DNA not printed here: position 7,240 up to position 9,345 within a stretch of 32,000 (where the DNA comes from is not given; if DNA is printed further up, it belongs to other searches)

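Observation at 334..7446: AT-rich, mobility-gene-free island of about 9 exported or membrane proteins with no recognisable function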

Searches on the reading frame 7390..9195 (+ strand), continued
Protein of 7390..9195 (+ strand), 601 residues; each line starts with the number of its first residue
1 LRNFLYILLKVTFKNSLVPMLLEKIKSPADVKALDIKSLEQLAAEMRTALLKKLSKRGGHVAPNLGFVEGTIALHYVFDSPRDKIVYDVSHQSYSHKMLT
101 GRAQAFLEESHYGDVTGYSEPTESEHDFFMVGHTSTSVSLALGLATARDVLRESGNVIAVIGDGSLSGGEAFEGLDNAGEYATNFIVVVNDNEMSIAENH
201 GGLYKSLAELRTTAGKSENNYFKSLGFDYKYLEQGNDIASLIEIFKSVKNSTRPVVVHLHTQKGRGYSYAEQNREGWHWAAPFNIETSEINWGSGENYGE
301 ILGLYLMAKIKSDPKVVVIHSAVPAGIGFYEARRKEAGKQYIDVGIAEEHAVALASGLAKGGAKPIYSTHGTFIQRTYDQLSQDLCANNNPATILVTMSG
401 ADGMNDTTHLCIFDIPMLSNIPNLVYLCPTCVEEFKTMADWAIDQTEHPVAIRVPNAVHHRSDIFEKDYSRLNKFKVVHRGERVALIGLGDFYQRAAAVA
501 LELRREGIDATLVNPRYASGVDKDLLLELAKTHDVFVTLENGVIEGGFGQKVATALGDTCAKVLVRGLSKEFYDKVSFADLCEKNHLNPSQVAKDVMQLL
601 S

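Call 58: search_solved_structures(query=A3, max_evalue=1)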
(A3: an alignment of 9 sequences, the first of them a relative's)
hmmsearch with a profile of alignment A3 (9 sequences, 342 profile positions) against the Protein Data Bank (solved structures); distinct sequences matched with E-value up to 1: 27.
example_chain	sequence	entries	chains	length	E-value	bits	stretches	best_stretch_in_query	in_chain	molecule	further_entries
6h6e_F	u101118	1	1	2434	4.8e-17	66.2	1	36-100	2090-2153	TcdB2,TccC3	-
6suf_F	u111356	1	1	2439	4.8e-17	66.1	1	36-100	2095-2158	TcdB2,TccC3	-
6sup_A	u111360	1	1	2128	1.5e-16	64.5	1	36-100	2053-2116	TcdB2,TccC3,Cell division control protein 42 homolog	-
6h6f_F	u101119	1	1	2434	1.9e-16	64.2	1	36-100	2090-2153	TcdB2,TccC3,TccC3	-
6sue_F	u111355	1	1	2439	1.9e-16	64.2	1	36-100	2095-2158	TcdB2,TccC3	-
6suq_A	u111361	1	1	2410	2.4e-16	63.9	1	36-98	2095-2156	TcdB2,TccC3,Genome polyprotein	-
6h6g_A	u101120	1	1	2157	6.2e-16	62.5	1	36-98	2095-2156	TcdB2,TccC3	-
4o9x_A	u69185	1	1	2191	6.4e-16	62.4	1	36-98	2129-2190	TcdB2, TccC3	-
9c4k_Q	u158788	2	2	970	4.7e-14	56.3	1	36-122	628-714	Toxin subunit YenC2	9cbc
6l7i_G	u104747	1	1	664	5.9e-14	56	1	36-95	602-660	TccC2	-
4igl_B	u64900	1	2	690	3.1e-13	53.6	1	36-98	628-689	YenC2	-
8qjc_A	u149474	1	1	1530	8e-13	52.3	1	32-106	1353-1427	T6SS-associated Rhs core and toxin domain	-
5kis_B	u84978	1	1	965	3.1e-12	50.3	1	38-95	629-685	RHS2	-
8qjd_A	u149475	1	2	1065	3.6e-12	50.1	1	32-98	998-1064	Salmonella bongori Rhs core domain (residues 360-1420)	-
8qjb_A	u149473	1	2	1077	3.7e-12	50.1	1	32-98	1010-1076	T6SS-associated Rhs core domain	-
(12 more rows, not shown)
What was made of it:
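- A profile search places the core end closest to TcdB2-TccC3, E 5e-17 (call 58).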

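Call 63: predict_structure(alignment_id=A3)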
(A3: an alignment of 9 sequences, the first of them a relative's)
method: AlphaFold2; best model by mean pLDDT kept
length: 327 residues; sequences in the alignment: 9
mean_pLDDT: 56.3   pTM: 0.53
mean pLDDT of the five models: 56.3, 56.2, 55.0, 49.9, 45.3
residues with pLDDT >= 90: 0; 70-90: 128; 50-70: 54; < 50: 145
segments of 3 or more residues with pLDDT < 50: 1-130, 316-327
pLDDT, mean of each block of 10 residues (from residue 1): 26 36 35 32 40 38 38 38 27 26 24 28 32 71 83 81 72 62 65 64 67 81 84 84 58 62 78 87 83 82 84 54 28
secondary structure, 60 per line:
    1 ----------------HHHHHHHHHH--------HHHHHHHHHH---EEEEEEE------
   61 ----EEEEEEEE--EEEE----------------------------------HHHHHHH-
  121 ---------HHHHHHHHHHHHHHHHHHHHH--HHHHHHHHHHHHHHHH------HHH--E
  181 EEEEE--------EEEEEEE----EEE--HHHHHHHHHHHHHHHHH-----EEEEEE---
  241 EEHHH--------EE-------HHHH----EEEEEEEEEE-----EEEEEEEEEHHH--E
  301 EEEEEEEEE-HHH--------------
elements in order: H17-26 H35-44 E48-54 E65-72 E75-78 H113-119 H130-150 H153-168 E180-185 E194-200 E205-207 H210-226 E232-237 H263-266 E271-280 E286-294 E300-309

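Call 65: fold_search(model_id=the predicted structure, library=pdb)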
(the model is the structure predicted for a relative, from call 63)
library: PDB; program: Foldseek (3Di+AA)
matches with E <= 10: 601; with E <= 0.001: 0
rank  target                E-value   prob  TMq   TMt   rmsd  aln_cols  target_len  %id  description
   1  9eav_B                3.2e-02  0.35  0.19  0.15   8.1       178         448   10  Structure of Citrobacter BubCD(D104A/Y370F)-BubB-BubA(155-229) (released 2025-09-24)
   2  9ea4                  5.2e-02  0.38  0.20  0.16   8.0       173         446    9  Structure of Citrobacter BubCD (released 2025-09-24)
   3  9eae_B                5.5e-02  0.38  0.21  0.16   9.0       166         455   10  Structure of Citrobacter BubCD(D104A)-BubB (released 2025-09-24)
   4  9eav_A                5.5e-02  0.35  0.20  0.16   7.7       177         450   10  Structure of Citrobacter BubCD(D104A/Y370F)-BubB-BubA(155-229) (released 2025-09-24)
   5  9eae_A                5.5e-02  0.30  0.19  0.15   7.8       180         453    9  Structure of Citrobacter BubCD(D104A)-BubB (released 2025-09-24)
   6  9ea5_B                9.4e-02  0.38  0.22  0.17   6.3       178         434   11  Structure of Citrobacter BubCD D104A mutant (released 2025-09-24)
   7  6pnv                  1.1e-01  0.47  0.10  0.08   3.9        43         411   21  1.42 Angstrom Resolution Crystal Structure of Translocation Protein TolB from Salmonella enterica (released 2019-07-17)
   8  9ea5_A                1.1e-01  0.21  0.19  0.15   8.4       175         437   10  Structure of Citrobacter BubCD D104A mutant (released 2025-09-24)
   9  5mpb_U                1.4e-01  0.15  0.16  0.17  10.2       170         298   12  26S proteasome in presence of AMP-PNP (s3) (released 2017-03-08)
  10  1c5k                  1.5e-01  0.44  0.12  0.10   5.1        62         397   18  THE STRUCTURE OF TOLB, AN ESSENTIAL COMPONENT OF THE TOL-DEPENDENT TRANSLOCATION SYSTEM AND ITS INTERACTIONS WITH THE TR (released 2000-12-06)
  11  4h4k_C                1.6e-01  0.10  0.13  0.08  12.7       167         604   12  Structure of the Cmr2-Cmr3 subcomplex of the Cmr RNA-silencing complex (released 2013-03-06)
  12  1crz                  1.9e-01  0.28  0.12  0.10   5.6        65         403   17  CRYSTAL STRUCTURE OF THE E. COLI TOLB PROTEIN (released 2000-08-16)
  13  4r40_C                1.9e-01  0.25  0.09  0.07   3.7        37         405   19  Crystal Structure of TolB/Pal complex from Yersinia pestis. (released 2014-09-03)
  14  4jml_A                2.1e-01  0.25  0.12  0.10   5.6        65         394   17  Crystal structure of the TolB(P201C)-ColicinE9 TBE peptide(A33C) complex. (released 2013-07-17)
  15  4pwz_A                2.2e-01  0.35  0.11  0.09   3.5        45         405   18  Crystal structure of TolB protein from Yersinia pestis CO92 (released 2014-04-02)
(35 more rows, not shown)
